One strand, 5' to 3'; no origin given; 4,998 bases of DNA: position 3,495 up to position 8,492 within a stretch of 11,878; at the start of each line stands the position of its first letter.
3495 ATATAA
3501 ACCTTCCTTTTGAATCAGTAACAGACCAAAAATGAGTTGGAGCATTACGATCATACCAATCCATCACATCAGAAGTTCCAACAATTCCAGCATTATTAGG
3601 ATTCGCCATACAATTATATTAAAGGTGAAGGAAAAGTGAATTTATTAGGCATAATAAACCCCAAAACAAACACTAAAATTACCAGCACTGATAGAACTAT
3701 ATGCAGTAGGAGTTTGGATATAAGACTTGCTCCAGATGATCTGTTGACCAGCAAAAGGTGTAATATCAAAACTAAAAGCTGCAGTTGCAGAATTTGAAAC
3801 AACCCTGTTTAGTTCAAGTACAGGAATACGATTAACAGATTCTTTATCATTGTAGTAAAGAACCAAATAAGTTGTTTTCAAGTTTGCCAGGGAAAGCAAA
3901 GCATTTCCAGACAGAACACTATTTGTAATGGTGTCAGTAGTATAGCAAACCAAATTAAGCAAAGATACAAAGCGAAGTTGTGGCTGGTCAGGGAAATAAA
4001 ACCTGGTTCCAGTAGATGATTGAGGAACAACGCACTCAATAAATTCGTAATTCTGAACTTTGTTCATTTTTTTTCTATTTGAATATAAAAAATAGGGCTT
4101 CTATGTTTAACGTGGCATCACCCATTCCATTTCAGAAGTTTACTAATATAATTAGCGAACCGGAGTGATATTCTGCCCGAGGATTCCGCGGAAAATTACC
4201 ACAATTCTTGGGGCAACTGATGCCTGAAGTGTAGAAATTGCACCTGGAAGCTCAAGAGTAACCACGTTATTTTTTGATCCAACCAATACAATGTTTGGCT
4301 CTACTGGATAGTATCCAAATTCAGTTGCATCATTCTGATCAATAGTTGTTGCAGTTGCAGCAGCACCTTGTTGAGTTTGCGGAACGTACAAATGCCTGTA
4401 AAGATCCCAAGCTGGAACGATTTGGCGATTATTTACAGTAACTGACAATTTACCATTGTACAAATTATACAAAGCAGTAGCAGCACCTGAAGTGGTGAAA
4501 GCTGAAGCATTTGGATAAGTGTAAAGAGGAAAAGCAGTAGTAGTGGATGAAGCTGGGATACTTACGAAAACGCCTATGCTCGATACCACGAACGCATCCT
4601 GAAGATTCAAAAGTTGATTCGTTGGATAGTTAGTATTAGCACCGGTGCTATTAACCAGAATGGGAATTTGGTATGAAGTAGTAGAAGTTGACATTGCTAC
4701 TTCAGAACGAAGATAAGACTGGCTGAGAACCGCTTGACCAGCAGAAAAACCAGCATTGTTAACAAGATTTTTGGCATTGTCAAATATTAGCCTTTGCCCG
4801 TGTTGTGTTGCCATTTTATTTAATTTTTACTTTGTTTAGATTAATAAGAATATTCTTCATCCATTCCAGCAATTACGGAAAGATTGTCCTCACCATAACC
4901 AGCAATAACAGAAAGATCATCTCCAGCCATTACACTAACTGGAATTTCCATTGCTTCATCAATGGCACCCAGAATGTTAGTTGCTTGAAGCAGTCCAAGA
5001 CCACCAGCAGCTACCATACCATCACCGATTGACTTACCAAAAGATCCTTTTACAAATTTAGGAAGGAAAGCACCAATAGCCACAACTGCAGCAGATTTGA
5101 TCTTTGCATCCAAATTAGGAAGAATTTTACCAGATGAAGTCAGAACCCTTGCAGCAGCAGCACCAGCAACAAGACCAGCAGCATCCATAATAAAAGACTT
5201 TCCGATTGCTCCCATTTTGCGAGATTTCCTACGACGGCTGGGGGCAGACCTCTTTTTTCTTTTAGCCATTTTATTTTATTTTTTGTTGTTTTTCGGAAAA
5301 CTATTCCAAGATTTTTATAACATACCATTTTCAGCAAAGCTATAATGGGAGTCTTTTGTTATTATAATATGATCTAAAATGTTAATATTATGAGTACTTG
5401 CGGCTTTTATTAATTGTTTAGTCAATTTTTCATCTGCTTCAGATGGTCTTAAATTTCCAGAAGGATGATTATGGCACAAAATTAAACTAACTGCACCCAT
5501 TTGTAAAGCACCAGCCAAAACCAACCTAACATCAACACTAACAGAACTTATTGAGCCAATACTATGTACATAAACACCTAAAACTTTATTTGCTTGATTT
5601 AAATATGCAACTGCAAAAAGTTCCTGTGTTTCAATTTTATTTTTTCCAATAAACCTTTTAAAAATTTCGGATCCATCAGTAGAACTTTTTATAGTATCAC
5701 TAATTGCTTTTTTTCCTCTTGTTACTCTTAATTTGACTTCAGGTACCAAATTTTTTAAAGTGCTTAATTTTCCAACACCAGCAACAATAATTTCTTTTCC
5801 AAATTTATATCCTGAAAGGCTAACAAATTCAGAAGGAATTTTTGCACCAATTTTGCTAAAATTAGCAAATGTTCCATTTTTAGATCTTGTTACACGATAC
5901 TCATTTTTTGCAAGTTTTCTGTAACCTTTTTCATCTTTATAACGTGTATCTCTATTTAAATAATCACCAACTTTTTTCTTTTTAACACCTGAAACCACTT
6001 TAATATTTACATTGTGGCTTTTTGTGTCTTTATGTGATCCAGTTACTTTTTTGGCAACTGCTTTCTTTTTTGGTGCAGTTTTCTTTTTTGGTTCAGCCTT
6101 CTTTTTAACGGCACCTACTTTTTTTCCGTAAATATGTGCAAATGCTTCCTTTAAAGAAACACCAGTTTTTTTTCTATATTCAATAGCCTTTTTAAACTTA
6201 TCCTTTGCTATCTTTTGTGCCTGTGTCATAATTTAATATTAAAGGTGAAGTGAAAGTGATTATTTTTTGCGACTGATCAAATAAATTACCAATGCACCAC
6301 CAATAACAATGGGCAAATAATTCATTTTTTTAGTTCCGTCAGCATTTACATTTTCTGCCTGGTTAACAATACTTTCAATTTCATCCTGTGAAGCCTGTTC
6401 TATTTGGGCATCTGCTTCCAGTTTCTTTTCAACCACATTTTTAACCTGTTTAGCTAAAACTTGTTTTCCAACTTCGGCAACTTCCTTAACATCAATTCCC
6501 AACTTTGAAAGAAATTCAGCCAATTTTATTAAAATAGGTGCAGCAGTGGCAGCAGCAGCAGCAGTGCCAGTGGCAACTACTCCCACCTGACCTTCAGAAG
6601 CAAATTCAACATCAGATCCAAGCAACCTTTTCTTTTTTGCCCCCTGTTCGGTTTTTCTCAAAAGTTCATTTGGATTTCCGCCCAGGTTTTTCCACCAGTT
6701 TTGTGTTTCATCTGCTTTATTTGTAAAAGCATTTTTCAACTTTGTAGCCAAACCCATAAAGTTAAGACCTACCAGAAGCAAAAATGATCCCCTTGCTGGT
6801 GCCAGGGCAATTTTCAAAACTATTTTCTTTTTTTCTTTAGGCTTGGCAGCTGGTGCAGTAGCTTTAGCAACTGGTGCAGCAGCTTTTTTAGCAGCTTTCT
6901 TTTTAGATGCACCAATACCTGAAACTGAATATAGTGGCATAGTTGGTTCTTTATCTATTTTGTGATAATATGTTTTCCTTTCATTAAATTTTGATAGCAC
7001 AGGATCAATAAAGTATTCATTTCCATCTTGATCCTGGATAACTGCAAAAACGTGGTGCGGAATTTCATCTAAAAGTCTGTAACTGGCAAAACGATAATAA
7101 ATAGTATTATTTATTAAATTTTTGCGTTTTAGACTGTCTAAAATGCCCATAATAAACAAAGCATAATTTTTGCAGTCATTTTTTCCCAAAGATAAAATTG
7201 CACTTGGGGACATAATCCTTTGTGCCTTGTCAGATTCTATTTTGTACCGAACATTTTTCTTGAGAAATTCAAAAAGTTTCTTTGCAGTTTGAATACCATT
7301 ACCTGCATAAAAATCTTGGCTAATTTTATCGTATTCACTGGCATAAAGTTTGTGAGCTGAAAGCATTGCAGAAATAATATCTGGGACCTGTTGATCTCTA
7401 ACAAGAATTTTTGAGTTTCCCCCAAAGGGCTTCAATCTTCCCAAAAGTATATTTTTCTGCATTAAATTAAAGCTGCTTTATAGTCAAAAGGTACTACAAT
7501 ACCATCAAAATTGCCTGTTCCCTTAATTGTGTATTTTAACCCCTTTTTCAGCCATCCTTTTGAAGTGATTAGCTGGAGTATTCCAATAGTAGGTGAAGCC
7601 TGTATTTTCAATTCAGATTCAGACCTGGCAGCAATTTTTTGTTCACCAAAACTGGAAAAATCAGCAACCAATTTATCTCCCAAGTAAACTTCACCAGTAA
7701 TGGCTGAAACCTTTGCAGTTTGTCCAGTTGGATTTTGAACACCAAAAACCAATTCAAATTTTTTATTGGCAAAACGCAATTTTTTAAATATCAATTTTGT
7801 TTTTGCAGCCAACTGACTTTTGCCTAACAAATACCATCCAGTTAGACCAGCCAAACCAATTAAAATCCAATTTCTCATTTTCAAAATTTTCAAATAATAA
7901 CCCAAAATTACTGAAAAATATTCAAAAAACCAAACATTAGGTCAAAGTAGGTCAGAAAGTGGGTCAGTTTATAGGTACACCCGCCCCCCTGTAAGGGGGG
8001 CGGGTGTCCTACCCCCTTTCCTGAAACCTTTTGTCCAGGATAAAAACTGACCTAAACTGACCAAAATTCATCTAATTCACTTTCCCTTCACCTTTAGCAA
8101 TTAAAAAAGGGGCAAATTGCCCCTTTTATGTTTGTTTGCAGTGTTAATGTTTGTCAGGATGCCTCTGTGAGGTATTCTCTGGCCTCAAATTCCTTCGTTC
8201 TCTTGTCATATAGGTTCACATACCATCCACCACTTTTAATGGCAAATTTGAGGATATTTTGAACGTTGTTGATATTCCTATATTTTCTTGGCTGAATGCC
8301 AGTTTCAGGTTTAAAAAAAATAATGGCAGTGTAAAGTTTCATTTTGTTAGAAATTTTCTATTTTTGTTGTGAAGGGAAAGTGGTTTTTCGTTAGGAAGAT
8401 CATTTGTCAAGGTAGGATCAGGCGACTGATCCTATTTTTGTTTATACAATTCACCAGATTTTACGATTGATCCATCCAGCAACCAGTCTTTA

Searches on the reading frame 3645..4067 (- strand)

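Call 7: search_protein_families(library=pfam, proteins=[window:3645-4067:-], max_evalue=0.01)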
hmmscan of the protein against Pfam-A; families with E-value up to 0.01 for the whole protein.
window:3645-4067:- (140 aa): 0 families

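Call 8: search_protein_families(library=phrogs, proteins=[window:3645-4067:-], max_evalue=0.01)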
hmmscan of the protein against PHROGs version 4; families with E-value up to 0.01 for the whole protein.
window:3645-4067:- (140 aa): 1 family
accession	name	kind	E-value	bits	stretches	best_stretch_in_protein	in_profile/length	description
phrog_24444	-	unknown function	0.0043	18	1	43-84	53-94/139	-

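Call 58: search_protein_families(library=ncbifam, proteins=[window:3645-4067:-], max_evalue=0.1)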
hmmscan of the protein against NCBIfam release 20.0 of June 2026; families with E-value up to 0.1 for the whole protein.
window:3645-4067:- (140 aa): 0 families

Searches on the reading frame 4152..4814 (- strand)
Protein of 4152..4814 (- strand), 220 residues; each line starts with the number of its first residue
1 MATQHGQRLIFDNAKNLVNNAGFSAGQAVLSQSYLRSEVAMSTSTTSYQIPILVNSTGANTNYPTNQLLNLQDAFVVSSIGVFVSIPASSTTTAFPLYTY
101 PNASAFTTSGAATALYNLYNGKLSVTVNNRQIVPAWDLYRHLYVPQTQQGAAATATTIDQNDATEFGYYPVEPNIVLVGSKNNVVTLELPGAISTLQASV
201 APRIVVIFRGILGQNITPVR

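Call 7: search_protein_families(library=pfam, proteins=[window:4152-4814:-], max_evalue=0.01)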
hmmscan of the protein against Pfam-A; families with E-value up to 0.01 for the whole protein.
window:4152-4814:- (220 aa): 0 families

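Call 8: search_protein_families(library=phrogs, proteins=[window:4152-4814:-], max_evalue=0.01)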
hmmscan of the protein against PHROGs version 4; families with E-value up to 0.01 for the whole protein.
window:4152-4814:- (220 aa): 0 families

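Call 18: search_solved_structures(query=window:4152-4814:-, max_evalue=1)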
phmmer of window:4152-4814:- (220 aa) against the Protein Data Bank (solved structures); distinct sequences matched with E-value up to 1: 0.

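Call 25: search_dna_similar(query=window:4152-4814:-, collection=phages, mode=protein, max_evalue=0.01)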
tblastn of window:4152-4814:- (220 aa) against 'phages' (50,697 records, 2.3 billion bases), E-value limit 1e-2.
No match.

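Call 58: search_protein_families(library=ncbifam, proteins=[window:4152-4814:-], max_evalue=0.1)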
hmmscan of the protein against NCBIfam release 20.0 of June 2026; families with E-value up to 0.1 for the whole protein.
window:4152-4814:- (220 aa): 0 families

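Call 82: find_homologous_proteins(query=window:4152-4814:-, max_evalue=0.001)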
Query window:4152-4814:- (220 aa): 1202 proteins with E <= 0.001 among 8000 candidates; the best 120 are listed.
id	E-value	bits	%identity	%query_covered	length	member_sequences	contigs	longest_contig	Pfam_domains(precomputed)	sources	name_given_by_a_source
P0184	7.9e-135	465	100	100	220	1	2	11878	-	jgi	-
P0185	1.7e-130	451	97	100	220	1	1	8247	-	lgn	-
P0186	3.8e-130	449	96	100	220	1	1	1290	-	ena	-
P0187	1.3e-129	448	95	100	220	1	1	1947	-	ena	-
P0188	2.4e-129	447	96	100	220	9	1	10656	-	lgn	-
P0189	5.4e-129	446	96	100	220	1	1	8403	-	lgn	-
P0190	1.2e-128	444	95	100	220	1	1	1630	-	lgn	-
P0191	1.5e-128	444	95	100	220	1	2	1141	-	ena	-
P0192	3.0e-128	443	94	100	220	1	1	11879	-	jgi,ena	jgi:hypothetical protein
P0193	4.0e-128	443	95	100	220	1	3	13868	-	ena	-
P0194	1.3e-127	441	93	100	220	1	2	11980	-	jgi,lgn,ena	-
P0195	1.8e-127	441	93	100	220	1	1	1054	-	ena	-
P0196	2.5e-127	440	93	100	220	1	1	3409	-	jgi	jgi:hypothetical protein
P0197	9.4e-127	438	93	100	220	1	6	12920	-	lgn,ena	-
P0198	1.3e-126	438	93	100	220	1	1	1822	-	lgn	-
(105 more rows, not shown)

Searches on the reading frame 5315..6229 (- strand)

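Call 7: search_protein_families(library=pfam, proteins=[window:5315-6229:-], max_evalue=0.01)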
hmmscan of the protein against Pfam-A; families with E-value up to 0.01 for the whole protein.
window:5315-6229:- (304 aa): 1 family
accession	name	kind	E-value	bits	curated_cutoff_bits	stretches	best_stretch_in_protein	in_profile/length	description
PF04002.20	RadC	-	2.6e-35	121.4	22.1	1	188-303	9-121/121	RadC-like JAB domain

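Call 8: search_protein_families(library=phrogs, proteins=[window:5315-6229:-], max_evalue=0.01)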
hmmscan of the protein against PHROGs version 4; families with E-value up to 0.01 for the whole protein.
window:5315-6229:- (304 aa): 1 family
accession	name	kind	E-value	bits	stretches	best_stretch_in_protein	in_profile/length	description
phrog_10276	-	DNA, RNA and nucleotide metabolism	1.1e-31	110.9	1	159-303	6-152/153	DNA repair protein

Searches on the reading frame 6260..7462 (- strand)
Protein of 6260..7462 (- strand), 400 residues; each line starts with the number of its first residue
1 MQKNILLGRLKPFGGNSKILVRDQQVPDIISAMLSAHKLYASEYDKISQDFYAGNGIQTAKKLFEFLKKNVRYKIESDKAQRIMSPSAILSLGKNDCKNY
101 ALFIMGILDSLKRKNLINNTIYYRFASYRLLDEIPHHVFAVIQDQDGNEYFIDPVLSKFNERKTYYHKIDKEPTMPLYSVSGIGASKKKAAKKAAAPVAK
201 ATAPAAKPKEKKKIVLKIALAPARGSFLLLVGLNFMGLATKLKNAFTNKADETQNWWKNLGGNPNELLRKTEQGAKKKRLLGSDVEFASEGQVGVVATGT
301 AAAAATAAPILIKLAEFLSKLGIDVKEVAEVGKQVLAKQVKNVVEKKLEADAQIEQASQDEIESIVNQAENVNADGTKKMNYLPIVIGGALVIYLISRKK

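Call 7: search_protein_families(library=pfam, proteins=[window:6260-7462:-], max_evalue=0.01)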
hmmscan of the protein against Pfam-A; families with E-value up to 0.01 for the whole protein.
window:6260-7462:- (400 aa): 2 families
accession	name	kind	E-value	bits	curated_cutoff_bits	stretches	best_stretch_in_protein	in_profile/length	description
PF04473.18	DUF553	-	3.8e-05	23.6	20.5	1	43-154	2-113/140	Transglutaminase-like domain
PF15645.12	Tox-PLDMTX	-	0.0066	17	26.1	0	107-163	13-69/142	Dermonecrotoxin of the Papain-like fold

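Call 8: search_protein_families(library=phrogs, proteins=[window:6260-7462:-], max_evalue=0.01)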
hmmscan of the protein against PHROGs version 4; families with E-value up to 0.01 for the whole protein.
window:6260-7462:- (400 aa): 0 families

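Call 26: search_dna_similar(query=window:6260-7462:-, collection=phages, mode=protein, max_evalue=0.01)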
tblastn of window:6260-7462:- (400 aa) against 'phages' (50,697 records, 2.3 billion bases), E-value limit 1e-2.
No match.

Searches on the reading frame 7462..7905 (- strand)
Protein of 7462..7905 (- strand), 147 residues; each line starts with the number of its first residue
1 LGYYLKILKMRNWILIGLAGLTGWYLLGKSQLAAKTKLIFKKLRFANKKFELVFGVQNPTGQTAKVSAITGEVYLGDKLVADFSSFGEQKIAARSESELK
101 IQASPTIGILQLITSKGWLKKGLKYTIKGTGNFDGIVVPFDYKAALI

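Call 7: search_protein_families(library=pfam, proteins=[window:7462-7905:-], max_evalue=0.01)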
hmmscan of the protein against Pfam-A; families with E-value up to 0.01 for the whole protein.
window:7462-7905:- (147 aa): 1 family
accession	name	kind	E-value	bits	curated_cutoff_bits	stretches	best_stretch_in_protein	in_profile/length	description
PF03168.19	LEA_2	-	0.00019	22.2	25.4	1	56-137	4-86/98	Late embryogenesis abundant protein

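Call 8: search_protein_families(library=phrogs, proteins=[window:7462-7905:-], max_evalue=0.01)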
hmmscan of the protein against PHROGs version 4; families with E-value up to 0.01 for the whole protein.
window:7462-7905:- (147 aa): 0 families

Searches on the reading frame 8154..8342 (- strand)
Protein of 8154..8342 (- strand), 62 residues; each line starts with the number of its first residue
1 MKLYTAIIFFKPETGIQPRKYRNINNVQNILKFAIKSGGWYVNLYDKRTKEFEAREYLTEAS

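Call 8: search_protein_families(library=phrogs, proteins=[window:8154-8342:-], max_evalue=0.01)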
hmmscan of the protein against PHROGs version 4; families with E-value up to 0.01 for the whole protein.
window:8154-8342:- (62 aa): 0 families

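Call 58: search_protein_families(library=ncbifam, proteins=[window:8154-8342:-], max_evalue=0.1)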
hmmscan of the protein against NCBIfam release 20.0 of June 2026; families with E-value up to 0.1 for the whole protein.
window:8154-8342:- (62 aa): 0 families

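Call 59: find_homologous_proteins(query=window:8154-8342:-, max_evalue=0.001)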
Query window:8154-8342:- (62 aa): 61 proteins with E <= 0.001 among 61 candidates.
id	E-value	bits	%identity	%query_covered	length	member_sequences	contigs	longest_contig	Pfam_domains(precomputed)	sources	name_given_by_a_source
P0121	1.2e-31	124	89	100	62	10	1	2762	-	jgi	jgi:hypothetical protein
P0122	4.6e-31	122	90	100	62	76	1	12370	-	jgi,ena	jgi:hypothetical protein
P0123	3.2e-30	120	87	100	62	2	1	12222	-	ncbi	-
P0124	4.3e-30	119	89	100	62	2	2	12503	-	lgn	-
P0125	4.5e-30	119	89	100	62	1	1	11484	-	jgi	jgi:hypothetical protein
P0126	1.6e-29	118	87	100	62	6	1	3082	-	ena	-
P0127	2.0e-29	117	87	100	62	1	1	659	-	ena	-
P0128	2.6e-29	117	82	100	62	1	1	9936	-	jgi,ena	-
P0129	3.2e-29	117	87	100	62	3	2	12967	-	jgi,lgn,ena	-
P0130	3.7e-29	116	85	100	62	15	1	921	-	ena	-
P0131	4.0e-29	116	85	100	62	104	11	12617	-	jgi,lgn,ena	jgi:hypothetical protein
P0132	5.5e-29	116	87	100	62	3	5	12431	-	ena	-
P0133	6.2e-29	116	87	100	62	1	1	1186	-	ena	-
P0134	6.7e-29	116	85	100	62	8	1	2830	-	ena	-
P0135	8.5e-29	115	87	100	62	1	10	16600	-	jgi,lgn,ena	-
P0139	1.9e-28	114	87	100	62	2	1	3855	-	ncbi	-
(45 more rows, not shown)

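Call 61: list_cluster_members(proteins=[P0123, P0139])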
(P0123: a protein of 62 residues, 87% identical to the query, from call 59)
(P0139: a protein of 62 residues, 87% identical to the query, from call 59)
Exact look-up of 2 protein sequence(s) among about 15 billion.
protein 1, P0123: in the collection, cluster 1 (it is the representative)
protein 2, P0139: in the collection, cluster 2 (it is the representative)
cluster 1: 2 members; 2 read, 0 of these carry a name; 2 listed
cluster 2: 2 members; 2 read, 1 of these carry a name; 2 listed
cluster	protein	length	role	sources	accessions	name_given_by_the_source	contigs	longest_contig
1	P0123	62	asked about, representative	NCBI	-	-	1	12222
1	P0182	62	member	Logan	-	-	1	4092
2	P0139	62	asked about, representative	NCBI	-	-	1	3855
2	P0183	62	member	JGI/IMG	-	hypothetical protein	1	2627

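Call 63: find_encoding_contigs(protein=P0123, flank=10000, max_places=2)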
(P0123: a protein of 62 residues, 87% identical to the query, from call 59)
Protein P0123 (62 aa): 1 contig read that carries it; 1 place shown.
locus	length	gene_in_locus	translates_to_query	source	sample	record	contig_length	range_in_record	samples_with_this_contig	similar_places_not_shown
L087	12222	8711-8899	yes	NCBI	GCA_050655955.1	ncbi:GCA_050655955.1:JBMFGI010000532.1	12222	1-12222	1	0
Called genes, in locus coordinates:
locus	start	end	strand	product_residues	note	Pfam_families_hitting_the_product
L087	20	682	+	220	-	-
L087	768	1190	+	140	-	-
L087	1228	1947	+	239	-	-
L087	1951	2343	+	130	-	-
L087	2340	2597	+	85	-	-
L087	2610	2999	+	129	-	-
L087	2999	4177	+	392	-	-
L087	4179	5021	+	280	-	PF09206:ArabFuran-catal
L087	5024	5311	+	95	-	-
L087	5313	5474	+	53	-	-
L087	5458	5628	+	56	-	-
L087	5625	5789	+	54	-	-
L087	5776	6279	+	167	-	PF00959:Phage_lysozyme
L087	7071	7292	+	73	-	-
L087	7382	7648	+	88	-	-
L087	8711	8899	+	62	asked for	-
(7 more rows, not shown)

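Call 65: predict_structure(alignment_id=A4)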
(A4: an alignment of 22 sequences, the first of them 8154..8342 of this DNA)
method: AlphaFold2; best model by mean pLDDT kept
length: 62 residues; sequences in the alignment: 22
mean_pLDDT: 92.8   pTM: 0.77
mean pLDDT of the five models: 92.8, 91.8, 91.4, 91.1, 90.8
residues with pLDDT >= 90: 56; 70-90: 3; 50-70: 2; < 50: 1
segments of 3 or more residues with pLDDT < 50: none
pLDDT, mean of each block of 10 residues (from residue 1): 95 95 95 95 96 91 45
secondary structure, 60 per line:
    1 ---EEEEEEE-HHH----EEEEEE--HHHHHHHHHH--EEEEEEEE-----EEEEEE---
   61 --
elements in order: E4-10 E19-24 H27-36 E39-46 E52-57

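Call 67: fold_search(model_id=the predicted structure, library=pdb)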
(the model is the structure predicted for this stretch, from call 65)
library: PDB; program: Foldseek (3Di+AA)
matches with E <= 10: 411; with E <= 0.001: 0
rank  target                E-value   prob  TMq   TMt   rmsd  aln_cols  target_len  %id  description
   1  6uew_B                2.4e-01  0.60  0.45  0.33   4.6        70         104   13  Rubisco / CsoS2 N-peptide complex responsible for alpha-carboxysome cargo loading (released 2019-10-30)
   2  7o6l_B                2.7e-01  0.54  0.44  0.36   4.4        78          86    9  Crystal structure of C. elegans ERH-2 (released 2021-08-25)
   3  7zc1_B                2.9e-01  0.66  0.48  0.34   4.9        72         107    8  Subtomogram averaging of Rubisco from Cyanobium carboxysome (released 2022-07-06)
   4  6uew_D                2.9e-01  0.63  0.48  0.34   4.6        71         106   14  Rubisco / CsoS2 N-peptide complex responsible for alpha-carboxysome cargo loading (released 2019-10-30)
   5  1svd_M                4.2e-01  0.51  0.48  0.33   4.9        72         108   14  The structure of Halothiobacillus neapolitanus RuBisCo (released 2005-04-12)
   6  7snv_B                4.4e-01  0.51  0.46  0.32   5.2        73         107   14  H. neapolitanus carboxysomal rubisco/CsoSCA-peptide (1-50)complex (released 2023-05-03)
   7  1wz7_B                4.4e-01  0.25  0.38  0.28   5.9        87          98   10  Crystal structure of enhancer of rudimentary homologue (ERH) (released 2005-05-03)
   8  8pel_C                4.4e-01  0.14  0.30  0.10   8.0        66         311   12  Structure of C. thermophilum RNA exosome core (released 2024-06-26)
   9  1wz7_C                4.7e-01  0.38  0.41  0.32   4.6        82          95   11  Crystal structure of enhancer of rudimentary homologue (ERH) (released 2005-05-03)
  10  9iqo_a                5.0e-01  0.54  0.49  0.33   4.9        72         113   19  Cryo-EM structure of the Rubisco from thermophilic purple bacterial Rubisco (released 2025-03-05)
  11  7o6n_A                5.0e-01  0.47  0.46  0.35   4.3        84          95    7  Crystal structure of C. elegans ERH-2 PID-3 complex (released 2021-08-25)
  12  2ybv_B                5.7e-01  0.44  0.47  0.33   4.9        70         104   10  STRUCTURE OF RUBISCO FROM THERMOSYNECHOCOCCUS ELONGATUS (released 2012-03-28)
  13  5okz_M                6.0e-01  0.13  0.29  0.11   6.7        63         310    6  Crystal Strucrure of the Mpp6 Exosome complex (released 2017-08-30)
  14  3zxw_B                6.8e-01  0.47  0.50  0.38   4.8        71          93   11  STRUCTURE OF ACTIVATED RUBISCO FROM THERMOSYNECHOCOCCUS ELONGATUS COMPLEXED WITH 2-CARBOXYARABINITOL-1,5-DIPHOSPHATE (released 2012-08-29)
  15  5hy3_B                7.6e-01  0.82  0.61  0.65   3.2        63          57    8  Crystal structure of Escherichia coli toxin LsoA in complex with T4 phage antitoxin Dmd (released 2016-06-22)
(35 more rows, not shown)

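Call 76: search_protein_families(library=pfam, proteins=[window:8154-8342:-], max_evalue=10)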
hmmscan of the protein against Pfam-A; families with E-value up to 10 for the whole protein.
window:8154-8342:- (62 aa): 0 families
